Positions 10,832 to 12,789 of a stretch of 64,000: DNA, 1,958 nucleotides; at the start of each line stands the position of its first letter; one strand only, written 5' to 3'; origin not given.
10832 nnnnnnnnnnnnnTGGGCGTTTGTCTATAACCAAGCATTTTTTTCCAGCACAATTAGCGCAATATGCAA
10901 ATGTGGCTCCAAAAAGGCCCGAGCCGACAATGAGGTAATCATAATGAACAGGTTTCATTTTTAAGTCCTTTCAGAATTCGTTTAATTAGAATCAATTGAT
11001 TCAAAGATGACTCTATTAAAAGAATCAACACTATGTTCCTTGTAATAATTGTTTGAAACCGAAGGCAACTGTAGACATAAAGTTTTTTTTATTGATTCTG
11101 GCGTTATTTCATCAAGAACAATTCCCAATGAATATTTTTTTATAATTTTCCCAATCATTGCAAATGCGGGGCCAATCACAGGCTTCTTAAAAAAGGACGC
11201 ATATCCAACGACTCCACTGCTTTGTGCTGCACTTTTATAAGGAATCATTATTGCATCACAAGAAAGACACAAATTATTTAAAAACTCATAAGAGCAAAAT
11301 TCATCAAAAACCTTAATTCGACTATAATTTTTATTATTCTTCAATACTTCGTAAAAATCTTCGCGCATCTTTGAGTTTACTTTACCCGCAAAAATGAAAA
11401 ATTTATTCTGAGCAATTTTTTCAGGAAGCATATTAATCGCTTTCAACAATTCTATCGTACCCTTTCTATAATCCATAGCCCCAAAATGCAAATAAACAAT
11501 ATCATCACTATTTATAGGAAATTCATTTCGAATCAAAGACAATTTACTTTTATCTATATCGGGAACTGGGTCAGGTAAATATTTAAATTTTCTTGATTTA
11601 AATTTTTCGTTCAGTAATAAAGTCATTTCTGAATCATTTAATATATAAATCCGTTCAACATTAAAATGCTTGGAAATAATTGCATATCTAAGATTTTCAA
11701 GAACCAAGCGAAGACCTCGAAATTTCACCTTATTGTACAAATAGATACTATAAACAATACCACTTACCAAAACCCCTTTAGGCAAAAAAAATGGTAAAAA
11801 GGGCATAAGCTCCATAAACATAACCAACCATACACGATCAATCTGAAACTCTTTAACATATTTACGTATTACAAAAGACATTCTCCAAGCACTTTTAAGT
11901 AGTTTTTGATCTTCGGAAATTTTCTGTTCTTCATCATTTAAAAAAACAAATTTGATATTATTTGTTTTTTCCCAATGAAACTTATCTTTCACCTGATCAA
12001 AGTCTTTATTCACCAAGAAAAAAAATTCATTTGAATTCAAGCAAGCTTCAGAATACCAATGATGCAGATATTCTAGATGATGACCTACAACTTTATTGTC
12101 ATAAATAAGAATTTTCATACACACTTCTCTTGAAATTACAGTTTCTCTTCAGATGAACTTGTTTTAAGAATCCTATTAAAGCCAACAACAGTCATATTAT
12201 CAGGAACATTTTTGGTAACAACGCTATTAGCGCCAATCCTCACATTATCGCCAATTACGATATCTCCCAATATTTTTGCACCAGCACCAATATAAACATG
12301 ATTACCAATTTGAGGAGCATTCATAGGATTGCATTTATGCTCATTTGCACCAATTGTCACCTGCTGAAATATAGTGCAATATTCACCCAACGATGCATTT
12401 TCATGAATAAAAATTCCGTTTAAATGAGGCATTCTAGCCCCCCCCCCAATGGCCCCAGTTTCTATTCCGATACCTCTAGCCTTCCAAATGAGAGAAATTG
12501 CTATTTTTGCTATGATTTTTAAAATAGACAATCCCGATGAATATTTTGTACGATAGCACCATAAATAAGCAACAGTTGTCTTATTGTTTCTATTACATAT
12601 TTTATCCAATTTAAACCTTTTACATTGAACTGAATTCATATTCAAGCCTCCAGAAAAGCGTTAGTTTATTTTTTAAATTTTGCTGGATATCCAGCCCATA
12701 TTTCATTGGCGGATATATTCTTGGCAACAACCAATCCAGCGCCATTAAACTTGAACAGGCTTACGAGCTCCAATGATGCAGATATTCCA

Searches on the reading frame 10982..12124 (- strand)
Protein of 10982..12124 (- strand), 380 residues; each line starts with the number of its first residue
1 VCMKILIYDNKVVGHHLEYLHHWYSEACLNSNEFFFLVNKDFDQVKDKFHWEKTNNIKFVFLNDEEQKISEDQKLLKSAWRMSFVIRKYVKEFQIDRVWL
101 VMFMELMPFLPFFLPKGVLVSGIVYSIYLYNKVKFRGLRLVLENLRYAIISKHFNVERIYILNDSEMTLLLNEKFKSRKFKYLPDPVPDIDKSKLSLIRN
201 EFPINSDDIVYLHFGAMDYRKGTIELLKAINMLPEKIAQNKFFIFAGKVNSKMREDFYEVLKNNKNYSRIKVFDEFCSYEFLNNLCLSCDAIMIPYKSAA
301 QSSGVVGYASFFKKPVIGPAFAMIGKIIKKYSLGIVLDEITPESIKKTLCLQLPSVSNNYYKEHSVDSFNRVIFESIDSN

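Call 8: search_protein_families(library=pfam, proteins=[window:10982-12124:-], max_evalue=0.01)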
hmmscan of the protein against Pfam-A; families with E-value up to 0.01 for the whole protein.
window:10982-12124:- (380 aa): 2 families
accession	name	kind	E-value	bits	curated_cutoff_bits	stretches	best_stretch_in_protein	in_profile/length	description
PF00534.26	Glycos_transf_1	-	4.2e-07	30.1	26.4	1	198-348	5-151/172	Glycosyl transferases group 1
PF05717.18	TnpB_IS66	-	0.0033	17.7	26.6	0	210-254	3-48/101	IS66 Orf2 like protein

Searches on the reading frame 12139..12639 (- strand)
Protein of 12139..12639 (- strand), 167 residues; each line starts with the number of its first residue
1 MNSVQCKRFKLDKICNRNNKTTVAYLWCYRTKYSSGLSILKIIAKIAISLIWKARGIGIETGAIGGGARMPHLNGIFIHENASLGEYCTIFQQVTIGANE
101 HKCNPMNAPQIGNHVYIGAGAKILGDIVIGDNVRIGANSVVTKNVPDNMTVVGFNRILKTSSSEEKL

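Call 8: search_protein_families(library=pfam, proteins=[window:12139-12639:-], max_evalue=0.01)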
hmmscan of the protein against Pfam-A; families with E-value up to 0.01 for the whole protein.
seq(167 aa): 3 families
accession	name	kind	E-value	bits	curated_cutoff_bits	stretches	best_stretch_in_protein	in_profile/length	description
PF00132.30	Hexapep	-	7.6e-15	54.3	27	1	109-143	2-36/36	Bacterial transferase hexapeptide (six repeats)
PF14602.12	Hexapep_2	-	3.6e-05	23.8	27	1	111-143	4-34/34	Hexapeptide repeat of succinyl-transferase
PF25084.1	LbH_EIF2B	-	6.8e-05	23.3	54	1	75-152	3-81/105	EIF2B subunit epsilon LbH domain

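Call 34: find_homologous_proteins(query=window:12139-12639:-)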
Query seq(167 aa) (167 aa): 1268 proteins with E <= 0.001 among 1420 candidates; the best 120 are listed.
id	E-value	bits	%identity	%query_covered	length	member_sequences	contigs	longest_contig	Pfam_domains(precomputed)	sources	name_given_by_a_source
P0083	1.7e-97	342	92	100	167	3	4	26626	PF00132.31,PF25087.2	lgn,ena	-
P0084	1.1e-67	245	66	98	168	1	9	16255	PF00132.31,PF25087.2,PF25084.2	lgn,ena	-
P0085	3.1e-58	214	61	99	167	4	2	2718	PF00132.31,PF25087.2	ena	-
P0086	3.0e-57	211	65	96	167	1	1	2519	PF00132.31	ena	-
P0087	2.5e-56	208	60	99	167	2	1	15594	PF00132.31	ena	-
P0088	1.5e-55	206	59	99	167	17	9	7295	PF00132.31,PF25087.2,PF25084.2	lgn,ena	-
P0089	4.6e-55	204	59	99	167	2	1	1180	PF14602.13,PF00132.31,PF25087.2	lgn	-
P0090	5.9e-54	200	57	98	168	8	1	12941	PF14602.13,PF00132.31,PF25087.2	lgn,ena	-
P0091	7.6e-54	200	95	59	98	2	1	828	PF14602.13,PF00132.31,PF25087.2,PF25084.2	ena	-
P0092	1.4e-53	199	56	99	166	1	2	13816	PF14602.13,PF00132.31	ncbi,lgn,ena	-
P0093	1.5e-53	199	59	94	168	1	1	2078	PF00132.31,PF25087.2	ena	-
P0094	2.5e-53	198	59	99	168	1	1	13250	PF00132.31,PF25087.2,PF25084.2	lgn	-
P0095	3.0e-52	195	58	99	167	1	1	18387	PF14602.13,PF00132.31,PF25087.2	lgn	-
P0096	1.9e-51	192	55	99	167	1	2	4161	PF14602.13,PF00132.31,PF25087.2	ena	-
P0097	1.5e-50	189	56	99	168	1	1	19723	PF14602.13,PF00132.31,PF25087.2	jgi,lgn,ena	-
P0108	8.6e-42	161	85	53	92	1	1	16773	PF14602.13,PF00132.31,PF25087.2,PF25084.2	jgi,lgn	jgi:serine O-acetyltransferase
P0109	4.5e-38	149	73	57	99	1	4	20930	PF14602.13,PF00132.31,PF25087.2,PF25084.2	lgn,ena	-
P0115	2.2e-35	140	70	57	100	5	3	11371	PF14602.13,PF00132.31,PF25087.2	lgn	-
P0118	1.2e-34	138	71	57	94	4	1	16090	PF00132.31,PF25087.2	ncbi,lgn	-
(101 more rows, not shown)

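Call 36: find_encoding_contigs(protein=P0083, flank=10000, max_places=6)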
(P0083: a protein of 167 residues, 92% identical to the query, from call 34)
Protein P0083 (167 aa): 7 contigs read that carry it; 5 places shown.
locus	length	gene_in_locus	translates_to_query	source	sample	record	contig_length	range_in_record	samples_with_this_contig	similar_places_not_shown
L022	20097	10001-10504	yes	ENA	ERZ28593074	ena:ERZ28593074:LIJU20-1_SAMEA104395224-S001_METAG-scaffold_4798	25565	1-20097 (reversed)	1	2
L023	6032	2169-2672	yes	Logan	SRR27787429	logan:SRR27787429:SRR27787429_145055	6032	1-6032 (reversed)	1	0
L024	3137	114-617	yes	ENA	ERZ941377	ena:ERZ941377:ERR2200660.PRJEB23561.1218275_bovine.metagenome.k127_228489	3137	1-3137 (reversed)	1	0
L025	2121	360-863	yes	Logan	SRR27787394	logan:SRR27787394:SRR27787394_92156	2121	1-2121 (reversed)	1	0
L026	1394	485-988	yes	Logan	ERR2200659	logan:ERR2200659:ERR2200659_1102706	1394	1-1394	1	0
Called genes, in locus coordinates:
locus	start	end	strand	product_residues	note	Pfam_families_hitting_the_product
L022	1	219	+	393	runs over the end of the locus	PF01370:Epimerase, PF04321:RmlD_sub_bind, PF16363:GDP_Man_Dehyd, PF01370:Epimerase (weak)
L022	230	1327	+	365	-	PF01370:Epimerase, PF04321:RmlD_sub_bind (weak), PF16363:GDP_Man_Dehyd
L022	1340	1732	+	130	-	PF19480:DUF6016, PF05523:FdtA (weak), PF07883:Cupin_2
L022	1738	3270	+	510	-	-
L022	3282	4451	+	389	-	PF00037:Fer4 (weak), PF12837:Fer4_6 (faint), PF12838:Fer4_7, PF13187:Fer4_9 (weak), PF13237:Fer4_10 (faint), PF14697:Fer4_21 (weak), PF00037:Fer4 (weak), PF04432:FrhB_FdhB_C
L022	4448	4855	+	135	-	PF01467:CTP_transf_like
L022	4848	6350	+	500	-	-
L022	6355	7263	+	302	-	PF05523:FdtA, PF07883:Cupin_2 (faint), PF05523:FdtA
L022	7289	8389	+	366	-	PF00266:Aminotran_5 (weak), PF01041:DegT_DnrJ_EryC1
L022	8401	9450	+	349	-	-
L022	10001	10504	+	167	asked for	PF25087:GMPPB_C (faint), PF00132:Hexapep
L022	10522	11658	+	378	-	PF00534:Glycos_transf_1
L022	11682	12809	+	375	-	PF00890:FAD_binding_2 (faint), PF13450:NAD_binding_8, PF03275:GLF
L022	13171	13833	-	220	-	PF13707:RloB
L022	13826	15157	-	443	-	PF02463:SMC_N (faint), PF13175:AAA_15, PF13304:AAA_21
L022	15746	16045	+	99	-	-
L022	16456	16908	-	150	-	PF00872:Transposase_mut, PF10551:MULE (weak)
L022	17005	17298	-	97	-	-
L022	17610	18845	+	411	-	PF13175:AAA_15, PF13304:AAA_21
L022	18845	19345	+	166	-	-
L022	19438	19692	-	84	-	-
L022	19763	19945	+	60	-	-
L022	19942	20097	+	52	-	?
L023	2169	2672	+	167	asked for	PF25087:GMPPB_C (faint), PF00132:Hexapep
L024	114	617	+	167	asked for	PF25087:GMPPB_C (faint), PF00132:Hexapep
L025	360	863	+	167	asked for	PF25087:GMPPB_C (faint), PF00132:Hexapep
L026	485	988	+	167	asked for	PF25087:GMPPB_C (faint), PF00132:Hexapep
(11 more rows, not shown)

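Call 37: find_encoding_contigs(protein=P0108, flank=6000, max_places=4)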
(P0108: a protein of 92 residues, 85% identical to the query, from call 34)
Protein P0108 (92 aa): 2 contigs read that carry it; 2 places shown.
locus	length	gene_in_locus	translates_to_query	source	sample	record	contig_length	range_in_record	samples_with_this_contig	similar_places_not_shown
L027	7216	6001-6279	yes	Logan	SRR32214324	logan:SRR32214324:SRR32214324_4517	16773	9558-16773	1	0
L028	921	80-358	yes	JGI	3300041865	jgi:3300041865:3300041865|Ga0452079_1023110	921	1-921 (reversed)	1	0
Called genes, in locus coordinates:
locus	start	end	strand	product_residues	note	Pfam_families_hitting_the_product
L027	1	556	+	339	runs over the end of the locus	PF01073:3Beta_HSD, PF01370:Epimerase, PF05368:NmrA (weak), PF07993:NAD_binding_4, PF13460:NAD_binding_10 (weak), PF16363:GDP_Man_Dehyd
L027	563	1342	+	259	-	PF04991:LicD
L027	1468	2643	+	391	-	PF13439:Glyco_transf_4, PF00534:Glycos_transf_1, PF13692:Glyco_trans_1_4, PF13524:Glyco_trans_1_2 (weak), PF20706:GT4-conflict (weak)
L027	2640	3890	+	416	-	PF04932:Wzy_C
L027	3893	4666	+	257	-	PF14393:DUF4422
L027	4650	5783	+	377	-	PF00890:FAD_binding_2 (faint), PF13450:NAD_binding_8, PF03275:GLF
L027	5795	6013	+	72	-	-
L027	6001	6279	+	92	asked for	PF14602:Hexapep_2 (faint), PF25084:LbH_EIF2B (weak), PF25087:GMPPB_C (faint), PF00132:Hexapep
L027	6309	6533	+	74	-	PF00132:Hexapep (faint)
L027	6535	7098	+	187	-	PF00908:dTDP_sugar_isom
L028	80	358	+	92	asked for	PF14602:Hexapep_2 (faint), PF25084:LbH_EIF2B (weak), PF25087:GMPPB_C (faint), PF00132:Hexapep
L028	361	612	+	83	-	PF00132:Hexapep (faint)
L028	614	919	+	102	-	?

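Call 38: find_encoding_contigs(protein=P0109, flank=6000, max_places=6)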
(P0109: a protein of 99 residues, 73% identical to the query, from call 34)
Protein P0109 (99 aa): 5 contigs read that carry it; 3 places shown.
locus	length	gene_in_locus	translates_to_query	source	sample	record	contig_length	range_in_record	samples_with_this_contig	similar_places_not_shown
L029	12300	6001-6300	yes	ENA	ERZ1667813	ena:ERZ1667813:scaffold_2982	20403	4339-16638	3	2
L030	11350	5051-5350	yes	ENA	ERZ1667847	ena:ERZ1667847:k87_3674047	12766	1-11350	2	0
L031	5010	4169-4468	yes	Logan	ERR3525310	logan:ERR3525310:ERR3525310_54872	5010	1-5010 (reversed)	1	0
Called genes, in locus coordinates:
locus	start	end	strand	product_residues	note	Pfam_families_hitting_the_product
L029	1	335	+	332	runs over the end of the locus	PF01073:3Beta_HSD, PF01370:Epimerase, PF02719:Polysacc_synt_2 (weak), PF04321:RmlD_sub_bind, PF16363:GDP_Man_Dehyd, PF07993:NAD_binding_4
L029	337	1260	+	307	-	PF00535:Glycos_transf_2, PF13641:Glyco_tranf_2_3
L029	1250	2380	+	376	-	PF13439:Glyco_transf_4, PF20706:GT4-conflict (weak), PF00534:Glycos_transf_1, PF13692:Glyco_trans_1_4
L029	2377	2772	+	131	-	PF01467:CTP_transf_like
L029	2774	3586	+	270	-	PF04991:LicD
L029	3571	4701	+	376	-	PF13439:Glyco_transf_4 (weak), PF00534:Glycos_transf_1, PF13692:Glyco_trans_1_4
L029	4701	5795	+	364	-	PF14897:EpsG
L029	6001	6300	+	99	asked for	PF25084:LbH_EIF2B (faint), PF25087:GMPPB_C (faint), PF00132:Hexapep, PF14602:Hexapep_2 (weak)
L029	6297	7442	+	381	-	PF13439:Glyco_transf_4, PF20706:GT4-conflict, PF00534:Glycos_transf_1, PF13692:Glyco_trans_1_4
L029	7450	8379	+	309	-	-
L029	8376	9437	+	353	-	PF04230:PS_pyruv_trans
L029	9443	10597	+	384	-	PF12838:Fer4_7, PF13187:Fer4_9 (weak), PF04432:FrhB_FdhB_C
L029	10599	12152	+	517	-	PF01554:MatE (faint)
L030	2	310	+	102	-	?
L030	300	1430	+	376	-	PF13439:Glyco_transf_4, PF20706:GT4-conflict (weak), PF00534:Glycos_transf_1, PF13692:Glyco_trans_1_4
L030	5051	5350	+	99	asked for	PF25084:LbH_EIF2B (faint), PF25087:GMPPB_C (faint), PF00132:Hexapep, PF14602:Hexapep_2 (weak)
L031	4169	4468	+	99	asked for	PF25084:LbH_EIF2B (faint), PF25087:GMPPB_C (faint), PF00132:Hexapep, PF14602:Hexapep_2 (weak)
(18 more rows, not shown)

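Call 42: find_encoding_contigs(protein=P0118, flank=6000, max_places=6)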
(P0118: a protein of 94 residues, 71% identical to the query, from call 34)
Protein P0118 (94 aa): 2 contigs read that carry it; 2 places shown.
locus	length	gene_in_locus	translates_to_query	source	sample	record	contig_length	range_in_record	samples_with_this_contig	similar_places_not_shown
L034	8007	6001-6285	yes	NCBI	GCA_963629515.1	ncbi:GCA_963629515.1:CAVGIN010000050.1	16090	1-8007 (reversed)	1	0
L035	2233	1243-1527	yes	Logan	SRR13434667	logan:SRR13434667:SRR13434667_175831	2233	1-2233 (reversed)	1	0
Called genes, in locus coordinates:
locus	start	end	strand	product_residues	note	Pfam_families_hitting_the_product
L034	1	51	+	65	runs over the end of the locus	-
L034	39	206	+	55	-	-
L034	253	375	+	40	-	-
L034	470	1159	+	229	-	PF00535:Glycos_transf_2, PF02709:Glyco_transf_7C (weak)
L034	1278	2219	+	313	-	PF01501:Glyco_transf_8, PF18404:Glyco_transf_24 (weak)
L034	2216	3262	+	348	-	PF13439:Glyco_transf_4 (weak), PF00534:Glycos_transf_1, PF13692:Glyco_trans_1_4, PF20706:GT4-conflict (weak)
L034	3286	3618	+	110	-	PF13692:Glyco_trans_1_4, PF00534:Glycos_transf_1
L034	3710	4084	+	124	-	-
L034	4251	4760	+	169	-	PF14897:EpsG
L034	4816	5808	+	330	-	PF01501:Glyco_transf_8 (faint)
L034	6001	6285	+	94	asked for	PF25087:GMPPB_C (faint), PF00132:Hexapep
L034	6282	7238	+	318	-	-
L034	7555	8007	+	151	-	?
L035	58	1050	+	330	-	PF01501:Glyco_transf_8 (faint)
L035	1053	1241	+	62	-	-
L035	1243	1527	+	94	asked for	PF25087:GMPPB_C (faint), PF00132:Hexapep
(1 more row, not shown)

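Call 43: find_encoding_contigs(protein=P0115, flank=6000, max_places=6)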
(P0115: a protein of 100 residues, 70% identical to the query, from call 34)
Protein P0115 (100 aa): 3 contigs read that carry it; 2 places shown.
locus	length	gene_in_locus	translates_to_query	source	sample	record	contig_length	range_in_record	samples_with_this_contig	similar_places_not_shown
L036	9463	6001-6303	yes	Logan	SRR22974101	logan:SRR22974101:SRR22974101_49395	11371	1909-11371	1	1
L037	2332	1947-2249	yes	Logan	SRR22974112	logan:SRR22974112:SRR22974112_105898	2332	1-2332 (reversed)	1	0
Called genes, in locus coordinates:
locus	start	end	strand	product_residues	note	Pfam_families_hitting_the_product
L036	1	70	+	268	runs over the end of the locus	PF00459:Inositol_P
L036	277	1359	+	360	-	PF00005:ABC_tran (faint), PF02463:SMC_N (faint), PF13175:AAA_15 (faint), PF13304:AAA_21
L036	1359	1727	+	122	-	PF14103:DUF4276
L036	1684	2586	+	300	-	PF00535:Glycos_transf_2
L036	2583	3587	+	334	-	PF20706:GT4-conflict (weak), PF00534:Glycos_transf_1, PF13692:Glyco_trans_1_4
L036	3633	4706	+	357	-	PF14897:EpsG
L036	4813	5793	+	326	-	-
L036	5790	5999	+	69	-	-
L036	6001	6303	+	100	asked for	PF25087:GMPPB_C (faint), PF00132:Hexapep, PF14602:Hexapep_2 (weak)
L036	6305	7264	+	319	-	-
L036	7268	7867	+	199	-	PF00132:Hexapep, PF14602:Hexapep_2 (weak)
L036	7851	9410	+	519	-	PF01943:Polysacc_synt, PF13440:Polysacc_synt_3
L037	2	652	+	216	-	?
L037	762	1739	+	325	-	-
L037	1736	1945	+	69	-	-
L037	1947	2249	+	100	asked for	PF25087:GMPPB_C (faint), PF00132:Hexapep, PF14602:Hexapep_2 (weak)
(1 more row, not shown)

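Call 44: find_encoding_contigs(protein=P0088, flank=3000, max_places=10)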
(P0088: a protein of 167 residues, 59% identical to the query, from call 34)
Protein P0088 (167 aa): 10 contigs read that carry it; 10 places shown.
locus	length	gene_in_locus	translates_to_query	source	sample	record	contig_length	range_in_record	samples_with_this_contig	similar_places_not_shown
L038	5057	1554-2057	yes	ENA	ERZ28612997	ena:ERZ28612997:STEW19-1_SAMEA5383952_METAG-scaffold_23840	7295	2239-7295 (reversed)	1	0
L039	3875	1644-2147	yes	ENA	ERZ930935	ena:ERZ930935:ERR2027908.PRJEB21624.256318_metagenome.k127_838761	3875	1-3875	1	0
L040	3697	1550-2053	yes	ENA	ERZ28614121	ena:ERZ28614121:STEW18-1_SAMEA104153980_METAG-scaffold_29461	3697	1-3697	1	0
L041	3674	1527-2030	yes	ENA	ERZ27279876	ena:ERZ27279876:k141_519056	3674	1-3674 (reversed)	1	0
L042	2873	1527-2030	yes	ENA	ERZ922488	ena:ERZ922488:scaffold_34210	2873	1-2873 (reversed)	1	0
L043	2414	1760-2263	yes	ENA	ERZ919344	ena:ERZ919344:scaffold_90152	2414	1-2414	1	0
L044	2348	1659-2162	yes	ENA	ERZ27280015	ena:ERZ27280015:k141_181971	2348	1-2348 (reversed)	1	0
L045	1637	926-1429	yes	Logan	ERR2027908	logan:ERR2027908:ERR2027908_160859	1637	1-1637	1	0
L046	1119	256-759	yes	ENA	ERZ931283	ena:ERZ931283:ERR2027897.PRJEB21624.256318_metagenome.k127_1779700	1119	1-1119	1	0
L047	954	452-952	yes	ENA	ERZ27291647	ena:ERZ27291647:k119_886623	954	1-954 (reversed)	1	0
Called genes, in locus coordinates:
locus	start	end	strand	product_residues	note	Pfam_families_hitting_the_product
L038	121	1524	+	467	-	PF08757:CotH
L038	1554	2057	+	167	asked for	PF25084:LbH_EIF2B (weak), PF25087:GMPPB_C (faint), PF00132:Hexapep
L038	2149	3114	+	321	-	-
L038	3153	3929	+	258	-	PF01066:CDP-OH_P_transf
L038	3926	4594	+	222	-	PF25087:GMPPB_C (faint), PF00132:Hexapep, PF14602:Hexapep_2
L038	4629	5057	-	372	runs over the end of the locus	PF02776:TPP_enzyme_N, PF02775:TPP_enzyme_C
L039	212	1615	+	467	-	PF08757:CotH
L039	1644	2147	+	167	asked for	PF25084:LbH_EIF2B (weak), PF25087:GMPPB_C (faint), PF00132:Hexapep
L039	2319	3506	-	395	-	PF12838:Fer4_7, PF13183:Fer4_8 (faint), PF13187:Fer4_9 (weak), PF00037:Fer4 (weak), PF12797:Fer4_2 (weak), PF04422:FrhB_FdhB_N, PF04432:FrhB_FdhB_C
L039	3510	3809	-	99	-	-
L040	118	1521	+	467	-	PF08757:CotH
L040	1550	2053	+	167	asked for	PF25084:LbH_EIF2B (weak), PF25087:GMPPB_C (faint), PF00132:Hexapep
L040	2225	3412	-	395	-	PF12838:Fer4_7, PF13183:Fer4_8 (faint), PF13187:Fer4_9 (weak), PF00037:Fer4 (weak), PF12797:Fer4_2 (weak), PF04422:FrhB_FdhB_N, PF04432:FrhB_FdhB_C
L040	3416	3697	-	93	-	?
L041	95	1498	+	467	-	PF08757:CotH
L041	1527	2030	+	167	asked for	PF25084:LbH_EIF2B (weak), PF25087:GMPPB_C (faint), PF00132:Hexapep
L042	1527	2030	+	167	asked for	PF25084:LbH_EIF2B (weak), PF25087:GMPPB_C (faint), PF00132:Hexapep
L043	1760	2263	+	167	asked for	PF25084:LbH_EIF2B (weak), PF25087:GMPPB_C (faint), PF00132:Hexapep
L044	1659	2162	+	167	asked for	PF25084:LbH_EIF2B (weak), PF25087:GMPPB_C (faint), PF00132:Hexapep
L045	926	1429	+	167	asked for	PF25084:LbH_EIF2B (weak), PF25087:GMPPB_C (faint), PF00132:Hexapep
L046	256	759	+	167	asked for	PF25084:LbH_EIF2B (weak), PF25087:GMPPB_C (faint), PF00132:Hexapep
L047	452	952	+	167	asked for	PF25084:LbH_EIF2B (weak), PF25087:GMPPB_C (faint), PF00132:Hexapep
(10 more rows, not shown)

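Call 62: list_cluster_members(proteins=[L022:11682-12809:+, L027:4650-5783:+, L029:9443-10597:+, L029:8376-9437:+, L034:2216-3262:+, L034:4816-5808:+, L036:2583-3587:+, L036:7851-9410:+, L001:9065-10165:+, L038:121-1524:+])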
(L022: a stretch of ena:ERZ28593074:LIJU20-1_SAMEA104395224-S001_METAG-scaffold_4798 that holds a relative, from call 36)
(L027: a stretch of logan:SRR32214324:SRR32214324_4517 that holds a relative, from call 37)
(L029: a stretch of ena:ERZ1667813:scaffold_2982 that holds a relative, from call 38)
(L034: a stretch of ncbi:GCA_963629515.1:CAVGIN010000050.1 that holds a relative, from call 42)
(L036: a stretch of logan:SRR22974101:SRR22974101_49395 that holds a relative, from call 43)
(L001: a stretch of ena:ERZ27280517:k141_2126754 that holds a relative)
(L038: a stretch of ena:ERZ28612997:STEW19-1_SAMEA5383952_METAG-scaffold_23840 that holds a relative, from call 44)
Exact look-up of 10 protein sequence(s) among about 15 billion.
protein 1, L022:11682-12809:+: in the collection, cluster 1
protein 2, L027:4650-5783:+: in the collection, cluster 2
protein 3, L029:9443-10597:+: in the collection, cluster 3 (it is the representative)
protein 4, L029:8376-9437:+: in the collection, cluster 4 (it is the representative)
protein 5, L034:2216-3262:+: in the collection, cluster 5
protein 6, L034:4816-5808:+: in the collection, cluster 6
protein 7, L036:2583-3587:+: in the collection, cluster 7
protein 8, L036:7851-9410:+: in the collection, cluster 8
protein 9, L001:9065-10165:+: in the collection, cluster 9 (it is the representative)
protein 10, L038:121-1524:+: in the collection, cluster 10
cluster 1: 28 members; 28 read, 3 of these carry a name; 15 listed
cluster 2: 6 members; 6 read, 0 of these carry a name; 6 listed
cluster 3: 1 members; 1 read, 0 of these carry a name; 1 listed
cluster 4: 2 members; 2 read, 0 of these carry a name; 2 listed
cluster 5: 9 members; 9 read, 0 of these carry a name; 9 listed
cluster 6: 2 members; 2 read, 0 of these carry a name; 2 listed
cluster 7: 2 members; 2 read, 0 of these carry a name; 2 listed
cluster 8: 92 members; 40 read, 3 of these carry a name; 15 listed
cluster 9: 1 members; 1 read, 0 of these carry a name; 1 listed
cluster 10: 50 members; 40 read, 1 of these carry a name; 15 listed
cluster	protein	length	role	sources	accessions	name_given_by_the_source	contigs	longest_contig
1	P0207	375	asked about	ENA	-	-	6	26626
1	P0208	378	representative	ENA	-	-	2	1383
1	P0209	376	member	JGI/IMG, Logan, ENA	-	UDP-galactopyranose mutase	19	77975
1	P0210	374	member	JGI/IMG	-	UDP-galactopyranose mutase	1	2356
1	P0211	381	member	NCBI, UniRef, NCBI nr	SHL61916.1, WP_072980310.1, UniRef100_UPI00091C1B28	UDP-galactopyranose mutase [Fibrobacter sp. UWH4] | UDP-galactopyranose mutase n=1 Tax=Fibrobacter sp. UWH4 TaxID=1896210 RepID=UPI00091C1B28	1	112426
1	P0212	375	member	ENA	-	-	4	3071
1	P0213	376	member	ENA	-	-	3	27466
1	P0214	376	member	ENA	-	-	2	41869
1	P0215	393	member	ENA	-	-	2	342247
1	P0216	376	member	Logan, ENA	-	-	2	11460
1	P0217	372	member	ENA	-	-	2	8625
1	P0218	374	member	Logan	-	-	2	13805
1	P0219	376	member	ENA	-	-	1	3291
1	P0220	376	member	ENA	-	-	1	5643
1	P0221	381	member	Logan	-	-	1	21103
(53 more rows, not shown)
